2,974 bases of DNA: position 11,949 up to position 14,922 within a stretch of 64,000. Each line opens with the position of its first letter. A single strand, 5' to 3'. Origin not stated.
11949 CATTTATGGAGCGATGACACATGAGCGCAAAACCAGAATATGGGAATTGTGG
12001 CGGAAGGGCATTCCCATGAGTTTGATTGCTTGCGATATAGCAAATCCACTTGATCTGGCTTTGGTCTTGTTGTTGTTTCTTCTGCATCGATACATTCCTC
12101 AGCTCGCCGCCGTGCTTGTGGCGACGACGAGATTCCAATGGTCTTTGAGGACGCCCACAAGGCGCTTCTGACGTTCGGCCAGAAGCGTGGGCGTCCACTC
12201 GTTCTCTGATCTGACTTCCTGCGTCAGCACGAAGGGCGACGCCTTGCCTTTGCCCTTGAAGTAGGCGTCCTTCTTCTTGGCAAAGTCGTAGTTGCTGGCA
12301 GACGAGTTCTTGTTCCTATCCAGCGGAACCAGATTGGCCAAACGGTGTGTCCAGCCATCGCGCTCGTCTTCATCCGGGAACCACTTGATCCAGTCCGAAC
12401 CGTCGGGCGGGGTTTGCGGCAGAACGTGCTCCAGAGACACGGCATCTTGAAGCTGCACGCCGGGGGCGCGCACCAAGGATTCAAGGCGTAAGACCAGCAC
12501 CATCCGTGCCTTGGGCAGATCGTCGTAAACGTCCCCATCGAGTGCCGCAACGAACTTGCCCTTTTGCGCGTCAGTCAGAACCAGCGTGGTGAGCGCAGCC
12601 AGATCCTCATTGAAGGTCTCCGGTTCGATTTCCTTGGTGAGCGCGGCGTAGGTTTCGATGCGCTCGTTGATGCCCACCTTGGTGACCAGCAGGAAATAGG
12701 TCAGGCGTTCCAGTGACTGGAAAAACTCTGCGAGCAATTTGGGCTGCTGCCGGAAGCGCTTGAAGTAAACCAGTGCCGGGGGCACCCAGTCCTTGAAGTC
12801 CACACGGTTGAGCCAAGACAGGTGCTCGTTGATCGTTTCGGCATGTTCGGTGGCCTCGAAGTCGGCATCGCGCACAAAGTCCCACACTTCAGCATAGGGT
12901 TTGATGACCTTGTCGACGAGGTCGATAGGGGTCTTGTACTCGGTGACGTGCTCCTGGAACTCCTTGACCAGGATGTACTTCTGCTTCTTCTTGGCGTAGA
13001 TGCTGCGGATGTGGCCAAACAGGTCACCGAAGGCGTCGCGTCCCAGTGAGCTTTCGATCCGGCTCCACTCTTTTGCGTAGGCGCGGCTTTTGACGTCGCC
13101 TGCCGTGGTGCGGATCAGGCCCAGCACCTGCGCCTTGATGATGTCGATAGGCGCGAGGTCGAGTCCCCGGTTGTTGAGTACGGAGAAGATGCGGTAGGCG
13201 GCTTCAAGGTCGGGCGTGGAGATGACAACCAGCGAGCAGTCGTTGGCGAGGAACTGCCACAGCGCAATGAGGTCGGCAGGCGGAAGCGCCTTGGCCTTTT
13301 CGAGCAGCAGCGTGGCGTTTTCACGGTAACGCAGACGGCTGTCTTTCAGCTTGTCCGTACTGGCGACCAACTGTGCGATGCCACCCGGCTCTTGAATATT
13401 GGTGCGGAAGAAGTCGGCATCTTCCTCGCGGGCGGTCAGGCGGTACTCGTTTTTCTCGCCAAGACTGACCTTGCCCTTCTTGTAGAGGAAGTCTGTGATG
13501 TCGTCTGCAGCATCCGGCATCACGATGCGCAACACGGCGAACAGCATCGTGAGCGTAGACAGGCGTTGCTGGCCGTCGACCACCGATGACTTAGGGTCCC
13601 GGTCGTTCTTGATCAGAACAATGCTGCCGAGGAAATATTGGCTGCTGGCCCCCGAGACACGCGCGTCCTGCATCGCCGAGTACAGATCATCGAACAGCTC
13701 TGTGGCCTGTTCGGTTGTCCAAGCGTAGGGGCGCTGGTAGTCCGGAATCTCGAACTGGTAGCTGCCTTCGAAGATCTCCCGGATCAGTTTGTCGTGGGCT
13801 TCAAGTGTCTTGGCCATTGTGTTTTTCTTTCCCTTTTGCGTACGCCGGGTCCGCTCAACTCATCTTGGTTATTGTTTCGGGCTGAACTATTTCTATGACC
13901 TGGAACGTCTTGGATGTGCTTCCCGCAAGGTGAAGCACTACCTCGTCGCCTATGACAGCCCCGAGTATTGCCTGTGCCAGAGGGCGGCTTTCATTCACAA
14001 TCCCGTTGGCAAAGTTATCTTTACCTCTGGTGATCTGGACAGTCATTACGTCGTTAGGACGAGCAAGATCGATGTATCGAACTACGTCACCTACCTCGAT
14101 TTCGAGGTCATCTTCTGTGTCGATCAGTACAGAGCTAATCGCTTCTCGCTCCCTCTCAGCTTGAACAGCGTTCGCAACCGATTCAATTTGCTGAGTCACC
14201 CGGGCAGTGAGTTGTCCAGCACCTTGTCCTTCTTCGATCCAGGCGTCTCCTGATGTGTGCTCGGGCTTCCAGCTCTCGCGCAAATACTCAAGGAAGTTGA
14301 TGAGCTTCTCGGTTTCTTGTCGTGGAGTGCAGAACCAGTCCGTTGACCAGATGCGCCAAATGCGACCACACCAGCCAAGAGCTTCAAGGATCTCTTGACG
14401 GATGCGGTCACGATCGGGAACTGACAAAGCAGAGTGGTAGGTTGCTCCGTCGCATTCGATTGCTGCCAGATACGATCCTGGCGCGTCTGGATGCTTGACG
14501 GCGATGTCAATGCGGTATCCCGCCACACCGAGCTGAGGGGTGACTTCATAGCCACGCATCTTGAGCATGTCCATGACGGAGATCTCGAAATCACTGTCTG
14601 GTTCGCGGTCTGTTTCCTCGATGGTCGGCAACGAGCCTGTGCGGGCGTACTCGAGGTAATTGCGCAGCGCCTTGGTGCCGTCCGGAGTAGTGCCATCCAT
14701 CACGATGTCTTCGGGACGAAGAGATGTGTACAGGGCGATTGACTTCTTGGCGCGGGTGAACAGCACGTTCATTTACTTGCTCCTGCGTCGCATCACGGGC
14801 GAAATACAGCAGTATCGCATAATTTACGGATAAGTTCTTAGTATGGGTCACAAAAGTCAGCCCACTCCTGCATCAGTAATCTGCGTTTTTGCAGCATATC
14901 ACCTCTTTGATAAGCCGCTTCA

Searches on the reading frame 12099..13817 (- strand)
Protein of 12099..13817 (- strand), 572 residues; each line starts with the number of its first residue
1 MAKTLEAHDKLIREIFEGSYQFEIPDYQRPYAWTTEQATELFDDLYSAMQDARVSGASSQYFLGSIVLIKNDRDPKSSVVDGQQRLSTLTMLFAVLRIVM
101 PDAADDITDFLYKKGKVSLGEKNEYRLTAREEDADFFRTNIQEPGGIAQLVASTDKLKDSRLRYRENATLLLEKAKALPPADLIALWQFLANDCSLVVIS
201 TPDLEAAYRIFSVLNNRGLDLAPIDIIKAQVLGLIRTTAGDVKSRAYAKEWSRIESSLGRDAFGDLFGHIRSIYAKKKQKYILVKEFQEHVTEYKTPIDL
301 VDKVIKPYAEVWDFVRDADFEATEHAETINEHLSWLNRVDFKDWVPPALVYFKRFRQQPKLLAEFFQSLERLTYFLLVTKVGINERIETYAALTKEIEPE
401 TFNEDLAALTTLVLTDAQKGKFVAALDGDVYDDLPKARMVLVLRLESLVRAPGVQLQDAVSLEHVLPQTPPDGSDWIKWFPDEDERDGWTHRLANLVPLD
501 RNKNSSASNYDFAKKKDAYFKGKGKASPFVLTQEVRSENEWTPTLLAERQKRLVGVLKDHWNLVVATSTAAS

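Call 7: search_protein_families(library=padloc, proteins=[window:12099-13817:-], max_evalue=0.01)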
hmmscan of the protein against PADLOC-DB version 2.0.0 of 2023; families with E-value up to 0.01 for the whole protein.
window:12099-13817:- (572 aa): 35 families (the best 25 are shown)
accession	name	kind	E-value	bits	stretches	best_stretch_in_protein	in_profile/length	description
PDLC02686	Orf5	-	1.3e-146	487.4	1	4-561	2-566/566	Orf5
PDLC02690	Orf5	-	3e-66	222.4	1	14-562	2-530/531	Orf5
PDLC04157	HEC-06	-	6.3e-66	221.1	1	19-562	20-556/558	-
PDLC04154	HEC-06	-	1.4e-60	203.5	1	4-562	6-565/569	-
PDLC04155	HEC-06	-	3.3e-60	202.2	1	1-561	1-558/562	-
PDLC02695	Orf5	-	1.9e-51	173.2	2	6-293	4-313/601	Orf5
PDLC02693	Orf5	-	5.4e-50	168.9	1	14-561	1-542/543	Orf5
PDLC02694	Orf5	-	3e-49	166.2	1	7-561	3-573/574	Orf5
PDLC02700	Orf5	-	1.6e-48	163.8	2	20-306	10-297/555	Orf5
PDLC02687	Orf5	-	3.9e-48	162.5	1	7-543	3-540/543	Orf5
PDLC02701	Orf5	-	7.1e-41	138.4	2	12-304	10-321/596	Orf5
PDLC02691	Orf5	-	2.3e-30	103.7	1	7-559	5-577/579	Orf5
PDLC04156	HEC-06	-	1.8e-23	80.9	1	14-553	13-552/562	-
PDLC02786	SspE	-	2.4e-23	80.4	1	16-104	18-113/766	SspE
PDLC02692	Orf5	-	6.2e-22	76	1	20-232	6-214/558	Orf5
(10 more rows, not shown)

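Call 9: search_protein_families(library=pfam, proteins=[window:12099-13817:-], max_evalue=0.001)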
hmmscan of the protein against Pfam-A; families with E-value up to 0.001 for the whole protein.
window:12099-13817:- (572 aa): 2 families
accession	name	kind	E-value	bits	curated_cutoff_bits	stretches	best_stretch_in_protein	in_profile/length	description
PF03235.19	GmrSD_N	-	1.9e-38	133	33.2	1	12-231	1-198/199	GmrSD restriction endonuclease, N-terminal domain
PF07510.16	GmrSD_C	-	1e-23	84.2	23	1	436-554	23-136/138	GmrSD restriction endonucleases, C-terminal domain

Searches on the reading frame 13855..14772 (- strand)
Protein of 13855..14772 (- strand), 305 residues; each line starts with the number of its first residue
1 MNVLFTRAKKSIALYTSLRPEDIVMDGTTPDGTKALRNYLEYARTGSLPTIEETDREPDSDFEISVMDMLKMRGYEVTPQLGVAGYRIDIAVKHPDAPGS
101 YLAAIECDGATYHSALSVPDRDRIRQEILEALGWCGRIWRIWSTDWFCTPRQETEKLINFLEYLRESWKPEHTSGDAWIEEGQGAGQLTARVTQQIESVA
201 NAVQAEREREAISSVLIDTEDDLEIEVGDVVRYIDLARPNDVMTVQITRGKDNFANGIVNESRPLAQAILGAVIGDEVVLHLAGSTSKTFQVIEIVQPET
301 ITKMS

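Call 7: search_protein_families(library=padloc, proteins=[window:13855-14772:-], max_evalue=0.01)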
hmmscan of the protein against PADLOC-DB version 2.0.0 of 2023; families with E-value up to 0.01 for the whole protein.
window:13855-14772:- (305 aa): 2 families
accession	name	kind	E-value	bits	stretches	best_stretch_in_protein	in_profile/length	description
PDLC05009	PDC-S37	-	2.2e-67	225.9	1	1-199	1180-1367/1550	-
PDLC02194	Hhe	-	1.9e-52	175.9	1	1-165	1621-1784/1911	-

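Call 9: search_protein_families(library=pfam, proteins=[window:13855-14772:-], max_evalue=0.001)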
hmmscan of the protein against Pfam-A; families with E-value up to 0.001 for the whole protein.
window:13855-14772:- (305 aa): 2 families
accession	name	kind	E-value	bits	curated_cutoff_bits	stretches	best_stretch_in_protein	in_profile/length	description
PF18741.7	MTES_1575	-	4.4e-34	116.9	38.2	1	62-161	1-96/96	REase_MTES_1575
PF01272.25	GreA_GreB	-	1.3e-05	25.5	26.9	1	224-295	5-75/77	Transcription elongation factor, GreA/GreB, C-term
